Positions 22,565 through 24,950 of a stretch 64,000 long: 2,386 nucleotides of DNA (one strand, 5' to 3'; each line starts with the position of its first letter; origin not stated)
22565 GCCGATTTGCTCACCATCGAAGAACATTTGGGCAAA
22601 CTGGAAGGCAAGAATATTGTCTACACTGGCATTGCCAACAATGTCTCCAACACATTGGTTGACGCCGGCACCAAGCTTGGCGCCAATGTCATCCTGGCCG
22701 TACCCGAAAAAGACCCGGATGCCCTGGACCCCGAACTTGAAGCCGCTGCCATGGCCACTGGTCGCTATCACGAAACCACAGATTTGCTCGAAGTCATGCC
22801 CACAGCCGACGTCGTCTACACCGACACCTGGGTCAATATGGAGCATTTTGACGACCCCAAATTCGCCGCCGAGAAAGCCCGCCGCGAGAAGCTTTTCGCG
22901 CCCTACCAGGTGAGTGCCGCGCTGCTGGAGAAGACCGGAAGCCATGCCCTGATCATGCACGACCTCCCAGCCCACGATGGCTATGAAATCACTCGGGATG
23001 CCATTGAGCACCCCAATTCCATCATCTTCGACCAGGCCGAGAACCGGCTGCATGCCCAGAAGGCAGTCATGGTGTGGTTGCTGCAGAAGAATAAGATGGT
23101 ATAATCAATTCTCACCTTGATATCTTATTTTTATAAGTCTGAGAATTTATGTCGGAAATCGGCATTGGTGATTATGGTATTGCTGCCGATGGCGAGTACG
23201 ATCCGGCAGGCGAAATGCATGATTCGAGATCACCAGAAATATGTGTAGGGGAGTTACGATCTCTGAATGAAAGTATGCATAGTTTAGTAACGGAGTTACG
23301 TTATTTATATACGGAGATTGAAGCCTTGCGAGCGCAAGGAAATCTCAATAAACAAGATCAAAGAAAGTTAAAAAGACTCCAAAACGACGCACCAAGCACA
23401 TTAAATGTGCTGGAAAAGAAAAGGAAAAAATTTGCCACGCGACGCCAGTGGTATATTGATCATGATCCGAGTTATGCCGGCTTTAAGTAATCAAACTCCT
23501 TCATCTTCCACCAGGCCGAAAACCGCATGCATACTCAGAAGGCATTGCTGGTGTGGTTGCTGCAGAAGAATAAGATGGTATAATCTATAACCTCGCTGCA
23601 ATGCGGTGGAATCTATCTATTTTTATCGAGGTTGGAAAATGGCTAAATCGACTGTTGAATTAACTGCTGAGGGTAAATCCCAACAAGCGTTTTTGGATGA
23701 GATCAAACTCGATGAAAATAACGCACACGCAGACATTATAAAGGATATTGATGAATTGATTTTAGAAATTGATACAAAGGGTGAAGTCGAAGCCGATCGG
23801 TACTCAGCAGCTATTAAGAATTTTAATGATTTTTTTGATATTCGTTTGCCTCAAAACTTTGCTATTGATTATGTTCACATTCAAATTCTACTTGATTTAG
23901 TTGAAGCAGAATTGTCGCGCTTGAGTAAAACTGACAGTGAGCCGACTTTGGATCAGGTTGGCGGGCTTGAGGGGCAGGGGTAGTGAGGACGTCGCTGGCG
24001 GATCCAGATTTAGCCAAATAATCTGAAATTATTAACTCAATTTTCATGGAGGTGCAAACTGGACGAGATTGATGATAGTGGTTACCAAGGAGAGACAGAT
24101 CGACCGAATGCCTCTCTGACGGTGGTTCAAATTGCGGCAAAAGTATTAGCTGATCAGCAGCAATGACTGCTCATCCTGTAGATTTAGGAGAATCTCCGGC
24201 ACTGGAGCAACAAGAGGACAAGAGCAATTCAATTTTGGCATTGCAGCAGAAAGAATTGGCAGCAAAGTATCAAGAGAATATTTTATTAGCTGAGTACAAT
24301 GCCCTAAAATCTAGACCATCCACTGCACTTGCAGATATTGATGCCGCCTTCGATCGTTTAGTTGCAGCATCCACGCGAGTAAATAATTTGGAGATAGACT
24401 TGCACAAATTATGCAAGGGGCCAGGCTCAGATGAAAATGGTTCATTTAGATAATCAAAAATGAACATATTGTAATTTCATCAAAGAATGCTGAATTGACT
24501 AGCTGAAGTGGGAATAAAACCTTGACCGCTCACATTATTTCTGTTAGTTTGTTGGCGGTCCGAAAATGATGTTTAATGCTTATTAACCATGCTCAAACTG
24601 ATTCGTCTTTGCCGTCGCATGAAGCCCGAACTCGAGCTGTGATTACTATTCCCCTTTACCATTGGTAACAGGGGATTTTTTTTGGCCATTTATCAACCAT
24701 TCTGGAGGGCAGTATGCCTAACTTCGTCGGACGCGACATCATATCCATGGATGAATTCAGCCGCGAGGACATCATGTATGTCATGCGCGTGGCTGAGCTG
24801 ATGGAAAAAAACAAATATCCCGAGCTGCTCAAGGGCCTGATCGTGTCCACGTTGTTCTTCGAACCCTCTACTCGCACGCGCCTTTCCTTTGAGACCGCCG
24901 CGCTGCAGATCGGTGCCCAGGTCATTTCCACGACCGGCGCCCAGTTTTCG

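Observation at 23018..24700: Integration scar: the OTC-fusion 3' end is duplicated around an AT-rich islet of three small coiled-coil ORFs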

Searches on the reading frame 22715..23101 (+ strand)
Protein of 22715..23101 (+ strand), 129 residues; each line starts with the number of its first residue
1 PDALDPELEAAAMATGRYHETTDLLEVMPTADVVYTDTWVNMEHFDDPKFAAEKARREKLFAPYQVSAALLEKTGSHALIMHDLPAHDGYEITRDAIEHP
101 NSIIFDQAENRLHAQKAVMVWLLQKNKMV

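Call 37: find_homologous_proteins(query=window:22715-23101:+, max_evalue=0.00001)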
Query window:22715-23101:+ (129 aa): 1434 proteins with E <= 0.00001 among 1465 candidates; the best 120 are listed.
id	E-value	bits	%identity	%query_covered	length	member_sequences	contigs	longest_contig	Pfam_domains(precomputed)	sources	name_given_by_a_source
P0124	7.9e-42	160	59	97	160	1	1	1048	PF00185.31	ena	-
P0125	1.0e-37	147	56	100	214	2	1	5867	PF00185.31,PF02729.27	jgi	jgi:ornithine carbamoyltransferase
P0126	2.0e-37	146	56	97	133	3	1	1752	PF00185.31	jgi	jgi:ornithine carbamoyltransferase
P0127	5.2e-37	144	71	72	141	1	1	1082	PF00185.31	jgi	-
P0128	2.2e-36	142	55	96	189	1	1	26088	PF00185.31,PF02729.27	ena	-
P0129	6.9e-36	141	59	95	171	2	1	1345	PF00185.31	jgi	jgi:ornithine carbamoyltransferase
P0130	2.8e-35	139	57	99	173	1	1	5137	PF00185.31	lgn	-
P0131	3.6e-35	138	58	95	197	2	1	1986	PF00185.31,PF02729.27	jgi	jgi:ornithine carbamoyltransferase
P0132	1.0e-34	137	55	95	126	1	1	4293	PF00185.31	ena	-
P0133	1.5e-34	136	58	95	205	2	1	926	PF00185.31,PF02729.27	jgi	jgi:ornithine carbamoyltransferase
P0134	2.8e-34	136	52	97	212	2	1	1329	PF00185.31,PF02729.27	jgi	jgi:ornithine carbamoyltransferase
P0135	3.6e-34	135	62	76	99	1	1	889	PF00185.31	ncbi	-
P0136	3.7e-34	135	58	95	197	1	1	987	PF00185.31,PF02729.27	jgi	-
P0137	4.2e-33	132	59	96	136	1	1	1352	PF00185.31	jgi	jgi:ornithine carbamoyltransferase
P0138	7.8e-33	131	56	94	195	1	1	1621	PF00185.31,PF02729.27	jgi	jgi:ornithine carbamoyltransferase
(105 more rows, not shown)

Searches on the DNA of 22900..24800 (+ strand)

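Call 48: search_dna_similar(query=window:23105-24713:+, collection=plasmids, mode=distant, max_evalue=0.01)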
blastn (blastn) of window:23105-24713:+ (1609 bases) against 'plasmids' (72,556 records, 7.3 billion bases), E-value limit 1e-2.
Records with a match: 1; places in all: 1; records where one place covers at least 80% of the query: 0.
Best place of each record, by identity: 80-90% 1.
By first word of the organism name: Pseudorhizobium 1.
By predicted mobility (MOB-suite, as given by PLSDB): conjugative 1.
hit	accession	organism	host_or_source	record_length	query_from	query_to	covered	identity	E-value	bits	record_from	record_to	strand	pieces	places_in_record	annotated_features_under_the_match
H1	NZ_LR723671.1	Pseudorhizobium flavum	Paddy soil under the long-term ...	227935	392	448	4%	80.7%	8e-4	55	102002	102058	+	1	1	argF: ornithine carbamoyltransferase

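Call 52: search_rna_families(source=window, start=22900, end=24800, threshold=evalue, max_evalue=1)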
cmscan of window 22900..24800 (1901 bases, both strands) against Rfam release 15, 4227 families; matches with E-value up to 1: 0.
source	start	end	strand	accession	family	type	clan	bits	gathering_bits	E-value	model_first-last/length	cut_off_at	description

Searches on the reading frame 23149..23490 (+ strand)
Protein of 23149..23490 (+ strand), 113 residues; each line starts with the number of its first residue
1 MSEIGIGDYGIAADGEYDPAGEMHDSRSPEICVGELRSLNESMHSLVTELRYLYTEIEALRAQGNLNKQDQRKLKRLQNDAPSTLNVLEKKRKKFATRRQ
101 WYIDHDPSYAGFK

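Call 10: search_protein_families(library=pfam, proteins=[window:23149-23490:+], max_evalue=0.1)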
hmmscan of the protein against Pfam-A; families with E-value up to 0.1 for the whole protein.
window:23149-23490:+ (113 aa): 3 families
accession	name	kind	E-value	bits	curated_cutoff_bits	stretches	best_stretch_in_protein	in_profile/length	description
PF23742.1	VBS_C3G9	-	0.0024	18.4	27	1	38-99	32-91/120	C3G9 VBS-like domain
PF06005.17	ZapB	-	0.036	15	31.5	1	36-94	6-51/71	Cell division protein ZapB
PF12495.13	Vip3A_N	-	0.073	13.4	25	1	43-103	47-107/177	Vegetative insecticide protein 3A N terminal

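Call 11: search_protein_families(library=phrogs, proteins=[window:23149-23490:+], max_evalue=1)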
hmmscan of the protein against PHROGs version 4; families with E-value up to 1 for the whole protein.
window:23149-23490:+ (113 aa): 2 families
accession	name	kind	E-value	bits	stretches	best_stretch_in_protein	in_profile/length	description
phrog_3880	-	unknown function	0.21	12.7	1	50-96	43-89/92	-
phrog_12176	-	moron, auxiliary metabolic gene and host takeover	0.21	12.3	1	39-95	53-108/210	ABC transporter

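Call 12: search_protein_families(library=padloc, proteins=[window:23149-23490:+], max_evalue=1)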
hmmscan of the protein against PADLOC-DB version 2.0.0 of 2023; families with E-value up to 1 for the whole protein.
window:23149-23490:+ (113 aa): 0 families

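Call 14: find_encoding_contigs(protein=window:23149-23490:+, flank=10000, max_places=10)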
Protein window:23149-23490:+ (113 aa): 2 contigs read that carry it; 2 places shown.
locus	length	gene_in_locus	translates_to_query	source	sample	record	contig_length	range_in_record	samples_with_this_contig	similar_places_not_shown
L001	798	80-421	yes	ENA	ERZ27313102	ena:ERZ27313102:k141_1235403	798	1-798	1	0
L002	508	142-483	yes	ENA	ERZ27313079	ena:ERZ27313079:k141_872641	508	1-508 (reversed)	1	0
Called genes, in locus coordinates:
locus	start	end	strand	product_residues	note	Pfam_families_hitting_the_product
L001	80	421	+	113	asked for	-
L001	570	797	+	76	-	?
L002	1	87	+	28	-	?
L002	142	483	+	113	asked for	-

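Call 25: list_cluster_members(proteins=[P0001, window:23149-23490:+, window:23639-23983:+, window:24163-24453:+])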
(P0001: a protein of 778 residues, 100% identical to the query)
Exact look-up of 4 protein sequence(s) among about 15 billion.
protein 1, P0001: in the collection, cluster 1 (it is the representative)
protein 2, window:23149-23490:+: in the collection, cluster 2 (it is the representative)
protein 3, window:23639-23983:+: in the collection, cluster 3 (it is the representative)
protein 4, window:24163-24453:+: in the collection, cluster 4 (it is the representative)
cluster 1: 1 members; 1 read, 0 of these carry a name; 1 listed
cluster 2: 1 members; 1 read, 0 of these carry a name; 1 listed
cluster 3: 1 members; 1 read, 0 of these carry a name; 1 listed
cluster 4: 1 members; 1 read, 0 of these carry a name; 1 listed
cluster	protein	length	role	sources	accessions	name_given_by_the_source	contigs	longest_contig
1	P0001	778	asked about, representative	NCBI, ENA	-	-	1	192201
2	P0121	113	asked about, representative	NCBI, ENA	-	-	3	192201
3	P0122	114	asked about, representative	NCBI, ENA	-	-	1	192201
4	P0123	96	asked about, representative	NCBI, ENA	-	-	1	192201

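Call 36: search_protein_representatives(protein=window:23149-23490:+)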
Query: 113 residues. Proteins with E-value up to 0.001 (for the whole library): 1; up to 1e-10: 1; up to 1e-30: 1. The best 1 are listed.
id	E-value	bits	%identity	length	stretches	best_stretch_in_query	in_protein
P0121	5.5e-70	248.6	100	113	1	1-113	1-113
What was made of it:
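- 23149..23490 (+): ORF1, 113 aa, the only gene between the repeats. It has a disordered acidic N-terminus followed by an antiparallel helical hairpin. Its reading frame is the same as that of copy B (TAA TCA AAC, then the tail). It is an ORFan. No homologue in 1.84 billion representative proteins (call 36).
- ORF1 has no homologue in 1.84e9 representative proteins (call 36).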

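Call 53: predict_structure(protein=window:23149-23490:+)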
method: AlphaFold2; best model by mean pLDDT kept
length: 113 residues; sequences in the alignment: 1
mean_pLDDT: 79.2   pTM: 0.64
mean pLDDT of the five models: 79.2, 73.7, 70.0, 67.9, 65.8
residues with pLDDT >= 90: 55; 70-90: 25; 50-70: 14; < 50: 19
segments of 3 or more residues with pLDDT < 50: 1-7, 10-13, 19-22
pLDDT, mean of each block of 10 residues (from residue 1): 43 46 55 85 96 97 95 97 95 89 78 62
secondary structure, 60 per line:
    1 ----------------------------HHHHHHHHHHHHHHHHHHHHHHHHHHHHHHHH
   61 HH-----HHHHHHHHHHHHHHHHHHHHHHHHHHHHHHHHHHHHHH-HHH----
elements in order: H29-62 H68-105
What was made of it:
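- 23149..23490 (+): AF2 pLDDT 79 with helices 29-62 and 68-105 (call 53).
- On Site-specific integrative element at a protein-gene 3' end (e14/icd type): The unit holds only ORF1, a helical hairpin with no family hit (calls 10, 53).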

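Call 57: fold_search(model_id=the predicted structure, library=pdb)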
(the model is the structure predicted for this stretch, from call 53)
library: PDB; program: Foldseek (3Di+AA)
matches with E <= 10: 648; with E <= 0.001: 0
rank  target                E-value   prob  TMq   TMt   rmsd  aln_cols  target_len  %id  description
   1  5of9_B                5.0e-01  0.98  0.53  0.12   2.1        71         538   15  Crystal structure of human MORC2 (residues 1-603) (released 2018-02-14)
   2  5ofa_A                6.0e-01  0.96  0.52  0.12   2.2        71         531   15  Crystal structure of human MORC2 (residues 1-603) with spinal muscular atrophy mutation T424R (released 2018-02-14)
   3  7udc_B                6.0e-01  0.41  0.39  0.25  11.4       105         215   17  cryo-EM structures of a synaptobrevin-Munc18-1-syntaxin-1 complex class1 (released 2022-04-06)
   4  1wle_A                6.4e-01  0.99  0.57  0.15   2.5        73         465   23  Crystal Structure of mammalian mitochondrial seryl-tRNA synthetase complexed with seryl-adenylate (released 2005-09-06)
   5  5ofa_B                6.4e-01  0.97  0.53  0.12   1.8        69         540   13  Crystal structure of human MORC2 (residues 1-603) with spinal muscular atrophy mutation T424R (released 2018-02-14)
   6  1skv_B                6.8e-01  0.54  0.26  0.45   4.6        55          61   31  Crystal Structure of D-63 from Sulfolobus Spindle Virus 1 (released 2004-07-13)
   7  4bne_B                7.3e-01  0.60  0.41  0.20   4.8        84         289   19  Pacsin2 Interacts with Membranes and Actin-Filaments (released 2014-05-14)
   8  1h7c                  7.3e-01  0.47  0.38  0.41   4.8        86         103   19  human tubulin chaperone cofactor a (released 2002-06-13)
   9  1skv_A                7.7e-01  0.51  0.30  0.48   4.8        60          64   28  Crystal Structure of D-63 from Sulfolobus Spindle Virus 1 (released 2004-07-13)
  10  6b87_A                7.7e-01  0.35  0.33  0.36   5.8        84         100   17  Crystal structure of transmembrane protein TMHC2_E (released 2018-03-14)
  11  7zcg_B                7.7e-01  0.25  0.33  0.29   6.1        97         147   20  CHMP2A-CHMP3 heterodimer (430 Angstrom diameter) (released 2023-01-18)
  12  4bne_A                8.2e-01  0.57  0.41  0.20   4.8        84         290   19  Pacsin2 Interacts with Membranes and Actin-Filaments (released 2014-05-14)
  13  8t8f_E                8.2e-01  0.47  0.40  0.16   5.4        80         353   19  Smc5/6 8mer (released 2023-11-15)
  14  1ez3_B                8.8e-01  0.57  0.41  0.38   4.4        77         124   17  CRYSTAL STRUCTURE OF THE NEURONAL T-SNARE SYNTAXIN-1A (released 2000-06-07)
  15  6c48_D                8.8e-01  0.44  0.35  0.44   4.8        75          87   21  Crystal structure of B-Myb-LIN9-LIN52 complex (released 2018-09-19)
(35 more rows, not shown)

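Call 80: search_protein_families(library=ncbifam, proteins=[window:23149-23490:+], max_evalue=0.01)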
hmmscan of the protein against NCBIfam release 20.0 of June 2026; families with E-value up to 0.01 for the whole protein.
window:23149-23490:+ (113 aa): 0 families
